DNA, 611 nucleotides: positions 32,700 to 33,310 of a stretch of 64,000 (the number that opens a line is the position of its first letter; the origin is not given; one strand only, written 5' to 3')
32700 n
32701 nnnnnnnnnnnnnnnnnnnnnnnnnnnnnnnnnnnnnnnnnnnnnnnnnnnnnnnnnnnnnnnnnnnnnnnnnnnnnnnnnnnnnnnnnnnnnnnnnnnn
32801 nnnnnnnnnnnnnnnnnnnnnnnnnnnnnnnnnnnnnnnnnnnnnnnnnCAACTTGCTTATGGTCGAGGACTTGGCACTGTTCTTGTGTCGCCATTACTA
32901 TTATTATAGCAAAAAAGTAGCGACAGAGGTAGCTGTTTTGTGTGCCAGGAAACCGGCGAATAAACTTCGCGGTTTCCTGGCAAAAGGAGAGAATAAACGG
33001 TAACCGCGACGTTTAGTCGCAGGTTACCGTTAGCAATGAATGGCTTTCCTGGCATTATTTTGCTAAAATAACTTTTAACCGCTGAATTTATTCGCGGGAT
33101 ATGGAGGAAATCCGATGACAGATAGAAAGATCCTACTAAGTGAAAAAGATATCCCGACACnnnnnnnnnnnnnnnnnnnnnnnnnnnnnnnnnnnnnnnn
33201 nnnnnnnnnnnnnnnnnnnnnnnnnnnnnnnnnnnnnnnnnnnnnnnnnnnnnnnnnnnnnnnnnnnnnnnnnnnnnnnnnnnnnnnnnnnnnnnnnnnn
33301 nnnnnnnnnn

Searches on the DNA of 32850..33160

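Call 57: search_rna_families(source=window, start=32850, end=33160, threshold=evalue, max_evalue=10)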
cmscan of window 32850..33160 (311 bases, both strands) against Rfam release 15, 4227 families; matches with E-value up to 10: 4.
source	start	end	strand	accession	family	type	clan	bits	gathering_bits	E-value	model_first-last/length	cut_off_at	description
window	32939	32983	-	RF02796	Pab160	Gene; snRNA; snoRNA; HACA-box;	-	16.7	47.4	3.3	1-68/68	no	Pab160 RNA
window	32941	33071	+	RF02668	PsiU2-55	Gene; snRNA; snoRNA; scaRNA;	-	14.4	55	0.34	1-178/178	no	Drosophila small cajal body-specific RNA PsiU2-55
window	32977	32989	+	RF03156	L31-Firmicutes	Cis-reg; leader;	CL00118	12.6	33.3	3.9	1-32/32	no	L31-Firmicutes ribosomal protein leader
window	32991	33075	-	RF01409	STnc250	Gene; sRNA;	-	12.1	42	7.9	1-94/94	no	STnc250 Hfq binding RNA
